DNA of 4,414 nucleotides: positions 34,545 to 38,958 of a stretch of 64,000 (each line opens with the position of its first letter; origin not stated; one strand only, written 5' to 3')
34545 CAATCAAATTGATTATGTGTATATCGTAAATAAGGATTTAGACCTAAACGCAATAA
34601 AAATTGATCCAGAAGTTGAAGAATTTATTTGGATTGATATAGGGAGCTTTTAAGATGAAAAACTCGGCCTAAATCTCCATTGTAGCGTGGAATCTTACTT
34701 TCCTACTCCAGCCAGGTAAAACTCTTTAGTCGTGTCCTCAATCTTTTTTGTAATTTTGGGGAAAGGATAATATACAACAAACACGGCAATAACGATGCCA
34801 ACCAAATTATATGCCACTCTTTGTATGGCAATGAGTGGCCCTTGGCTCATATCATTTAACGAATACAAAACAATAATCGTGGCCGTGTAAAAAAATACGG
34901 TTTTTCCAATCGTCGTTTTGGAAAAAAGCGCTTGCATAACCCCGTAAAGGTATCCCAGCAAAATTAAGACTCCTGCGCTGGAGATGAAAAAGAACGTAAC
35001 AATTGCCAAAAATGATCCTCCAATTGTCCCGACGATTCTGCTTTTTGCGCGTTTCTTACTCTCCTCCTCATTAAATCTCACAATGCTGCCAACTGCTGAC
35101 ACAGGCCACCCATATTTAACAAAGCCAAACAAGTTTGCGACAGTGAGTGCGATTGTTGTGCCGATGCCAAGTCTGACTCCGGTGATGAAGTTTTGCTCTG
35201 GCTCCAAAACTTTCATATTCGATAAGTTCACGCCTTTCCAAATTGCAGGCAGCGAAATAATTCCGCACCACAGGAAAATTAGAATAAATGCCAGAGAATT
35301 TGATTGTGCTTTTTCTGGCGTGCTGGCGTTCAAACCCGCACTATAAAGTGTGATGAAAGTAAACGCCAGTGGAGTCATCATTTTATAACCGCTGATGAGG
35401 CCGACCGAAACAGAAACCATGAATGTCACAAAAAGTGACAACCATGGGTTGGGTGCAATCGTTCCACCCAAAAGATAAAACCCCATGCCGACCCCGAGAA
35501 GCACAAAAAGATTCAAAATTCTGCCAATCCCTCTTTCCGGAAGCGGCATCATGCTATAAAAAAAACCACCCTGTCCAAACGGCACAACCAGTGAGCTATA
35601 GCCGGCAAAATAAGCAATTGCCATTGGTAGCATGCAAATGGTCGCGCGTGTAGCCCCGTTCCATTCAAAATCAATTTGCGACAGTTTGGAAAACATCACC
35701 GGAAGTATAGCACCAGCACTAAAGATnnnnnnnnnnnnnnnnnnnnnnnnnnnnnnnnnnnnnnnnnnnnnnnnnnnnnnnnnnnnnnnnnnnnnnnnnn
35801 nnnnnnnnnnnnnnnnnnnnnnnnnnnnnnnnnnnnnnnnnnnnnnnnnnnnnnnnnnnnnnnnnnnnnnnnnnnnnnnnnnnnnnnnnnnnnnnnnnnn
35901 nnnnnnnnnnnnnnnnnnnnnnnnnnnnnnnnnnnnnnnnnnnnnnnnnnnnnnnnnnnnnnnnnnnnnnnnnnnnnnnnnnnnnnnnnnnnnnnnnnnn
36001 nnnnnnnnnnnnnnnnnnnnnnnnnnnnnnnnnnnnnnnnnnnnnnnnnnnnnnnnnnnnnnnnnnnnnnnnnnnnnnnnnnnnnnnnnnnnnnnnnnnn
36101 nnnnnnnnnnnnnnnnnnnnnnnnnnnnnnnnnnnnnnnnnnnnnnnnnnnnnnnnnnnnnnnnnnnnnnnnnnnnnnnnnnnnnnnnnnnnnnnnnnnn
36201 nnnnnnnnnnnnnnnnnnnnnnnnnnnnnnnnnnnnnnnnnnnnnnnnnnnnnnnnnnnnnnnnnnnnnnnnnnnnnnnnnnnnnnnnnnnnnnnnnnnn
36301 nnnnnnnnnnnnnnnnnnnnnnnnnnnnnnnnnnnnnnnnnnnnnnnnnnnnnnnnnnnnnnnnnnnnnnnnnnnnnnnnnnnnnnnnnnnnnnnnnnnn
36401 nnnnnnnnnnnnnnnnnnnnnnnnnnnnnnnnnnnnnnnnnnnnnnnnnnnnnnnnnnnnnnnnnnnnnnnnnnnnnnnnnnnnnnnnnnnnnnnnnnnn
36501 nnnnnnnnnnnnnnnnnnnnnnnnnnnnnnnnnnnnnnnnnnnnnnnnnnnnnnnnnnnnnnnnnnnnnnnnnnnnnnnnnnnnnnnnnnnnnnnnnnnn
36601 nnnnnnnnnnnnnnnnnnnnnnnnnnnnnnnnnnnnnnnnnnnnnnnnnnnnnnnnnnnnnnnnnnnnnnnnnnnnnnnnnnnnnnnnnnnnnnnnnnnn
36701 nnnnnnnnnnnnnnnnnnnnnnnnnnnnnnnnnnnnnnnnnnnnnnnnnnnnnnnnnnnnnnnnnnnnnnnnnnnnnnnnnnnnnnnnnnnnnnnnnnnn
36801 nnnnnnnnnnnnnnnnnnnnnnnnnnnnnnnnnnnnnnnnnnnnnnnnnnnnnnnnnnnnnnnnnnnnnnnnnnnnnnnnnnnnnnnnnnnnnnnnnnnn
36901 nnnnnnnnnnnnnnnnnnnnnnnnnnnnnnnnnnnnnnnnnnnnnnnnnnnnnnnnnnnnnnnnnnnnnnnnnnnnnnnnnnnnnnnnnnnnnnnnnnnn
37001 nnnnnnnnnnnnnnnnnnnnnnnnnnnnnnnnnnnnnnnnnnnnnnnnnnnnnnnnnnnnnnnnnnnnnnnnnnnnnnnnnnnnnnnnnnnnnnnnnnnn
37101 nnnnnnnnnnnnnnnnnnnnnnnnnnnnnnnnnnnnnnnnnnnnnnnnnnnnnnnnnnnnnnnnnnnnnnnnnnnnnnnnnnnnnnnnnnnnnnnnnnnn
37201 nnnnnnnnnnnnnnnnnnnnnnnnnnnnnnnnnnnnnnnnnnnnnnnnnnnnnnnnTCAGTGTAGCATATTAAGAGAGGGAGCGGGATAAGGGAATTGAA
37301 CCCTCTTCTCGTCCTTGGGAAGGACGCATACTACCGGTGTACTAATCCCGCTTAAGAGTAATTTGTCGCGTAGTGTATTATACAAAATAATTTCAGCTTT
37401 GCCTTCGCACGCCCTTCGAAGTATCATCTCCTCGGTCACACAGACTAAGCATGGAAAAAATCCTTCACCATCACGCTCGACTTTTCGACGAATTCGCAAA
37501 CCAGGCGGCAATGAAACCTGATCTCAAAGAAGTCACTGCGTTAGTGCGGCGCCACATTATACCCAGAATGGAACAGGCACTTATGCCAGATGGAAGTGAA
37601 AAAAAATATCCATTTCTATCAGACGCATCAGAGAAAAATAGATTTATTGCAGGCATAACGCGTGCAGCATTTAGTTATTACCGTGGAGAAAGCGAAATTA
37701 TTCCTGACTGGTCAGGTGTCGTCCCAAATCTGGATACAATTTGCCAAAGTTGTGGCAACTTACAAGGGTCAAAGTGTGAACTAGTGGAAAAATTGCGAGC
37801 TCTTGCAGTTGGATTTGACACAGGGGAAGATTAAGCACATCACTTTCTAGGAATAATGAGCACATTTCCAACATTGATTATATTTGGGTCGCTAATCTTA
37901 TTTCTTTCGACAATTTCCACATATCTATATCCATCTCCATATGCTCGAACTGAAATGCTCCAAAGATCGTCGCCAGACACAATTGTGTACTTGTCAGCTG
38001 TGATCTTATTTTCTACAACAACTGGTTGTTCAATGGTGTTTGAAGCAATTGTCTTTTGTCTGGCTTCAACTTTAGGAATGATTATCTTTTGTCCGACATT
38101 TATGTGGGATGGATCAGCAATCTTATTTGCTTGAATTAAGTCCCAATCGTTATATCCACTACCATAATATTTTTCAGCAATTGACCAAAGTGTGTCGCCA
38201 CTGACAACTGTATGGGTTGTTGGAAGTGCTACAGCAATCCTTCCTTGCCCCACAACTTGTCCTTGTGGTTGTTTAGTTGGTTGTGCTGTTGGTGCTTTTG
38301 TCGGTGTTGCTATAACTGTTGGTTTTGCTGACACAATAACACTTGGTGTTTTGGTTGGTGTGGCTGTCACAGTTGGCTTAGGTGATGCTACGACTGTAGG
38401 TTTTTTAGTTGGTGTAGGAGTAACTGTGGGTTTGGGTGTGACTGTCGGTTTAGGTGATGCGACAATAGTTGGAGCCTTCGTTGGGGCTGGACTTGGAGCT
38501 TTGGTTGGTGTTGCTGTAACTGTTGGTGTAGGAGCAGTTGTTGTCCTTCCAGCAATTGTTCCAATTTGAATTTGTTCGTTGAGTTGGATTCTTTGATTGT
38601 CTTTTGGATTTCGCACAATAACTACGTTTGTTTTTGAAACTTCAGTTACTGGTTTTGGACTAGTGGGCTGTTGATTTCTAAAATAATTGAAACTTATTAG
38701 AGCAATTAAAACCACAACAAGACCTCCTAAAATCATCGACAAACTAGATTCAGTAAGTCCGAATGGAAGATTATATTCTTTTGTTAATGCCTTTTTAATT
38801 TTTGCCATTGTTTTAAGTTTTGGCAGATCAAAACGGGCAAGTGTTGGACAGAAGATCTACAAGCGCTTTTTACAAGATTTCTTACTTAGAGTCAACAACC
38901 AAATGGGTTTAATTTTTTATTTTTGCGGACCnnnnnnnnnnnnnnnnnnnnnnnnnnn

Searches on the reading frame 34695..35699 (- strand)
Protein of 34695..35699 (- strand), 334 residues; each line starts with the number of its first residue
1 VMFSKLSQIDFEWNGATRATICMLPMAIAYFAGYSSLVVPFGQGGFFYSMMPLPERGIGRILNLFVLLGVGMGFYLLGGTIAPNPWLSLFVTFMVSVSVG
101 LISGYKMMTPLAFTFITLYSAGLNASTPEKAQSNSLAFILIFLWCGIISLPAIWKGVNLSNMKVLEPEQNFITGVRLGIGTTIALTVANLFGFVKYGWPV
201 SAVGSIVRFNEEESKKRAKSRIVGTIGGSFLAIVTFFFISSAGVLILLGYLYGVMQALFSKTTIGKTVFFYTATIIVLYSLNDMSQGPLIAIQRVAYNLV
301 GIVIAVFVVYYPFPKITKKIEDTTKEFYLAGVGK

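Call 31: search_protein_families(library=pfam, proteins=[window:34695-35699:-], max_evalue=0.0001)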
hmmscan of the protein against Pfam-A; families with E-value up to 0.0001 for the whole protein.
window:34695-35699:- (334 aa): 1 family
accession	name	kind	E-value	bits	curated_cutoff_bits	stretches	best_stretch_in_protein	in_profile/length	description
PF13515.12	FUSC_2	-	1.1e-15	58.3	25.6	1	183-308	1-126/126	Fusaric acid resistance protein-like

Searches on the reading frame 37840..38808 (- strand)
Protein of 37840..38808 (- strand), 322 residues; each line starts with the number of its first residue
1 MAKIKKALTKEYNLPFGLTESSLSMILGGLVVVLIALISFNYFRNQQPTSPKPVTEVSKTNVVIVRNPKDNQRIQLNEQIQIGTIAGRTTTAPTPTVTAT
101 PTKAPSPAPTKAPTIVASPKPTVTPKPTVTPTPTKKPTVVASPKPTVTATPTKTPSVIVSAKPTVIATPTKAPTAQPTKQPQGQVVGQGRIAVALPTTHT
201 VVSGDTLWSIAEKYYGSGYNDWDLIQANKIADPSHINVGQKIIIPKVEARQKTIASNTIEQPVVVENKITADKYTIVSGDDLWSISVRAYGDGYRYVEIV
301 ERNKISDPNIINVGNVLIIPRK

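Call 31: search_protein_families(library=pfam, proteins=[window:37840-38808:-], max_evalue=0.0001)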
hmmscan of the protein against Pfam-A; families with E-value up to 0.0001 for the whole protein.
window:37840-38808:- (322 aa): 2 families
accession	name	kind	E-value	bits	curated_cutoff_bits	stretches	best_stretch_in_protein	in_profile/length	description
PF01476.26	LysM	-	2.7e-25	88.5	20.9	2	199-245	1-43/43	LysM domain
PF23457.1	LysM2_NFP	-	3.5e-07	30.6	36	0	197-245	6-54/56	NFP LysM2 domain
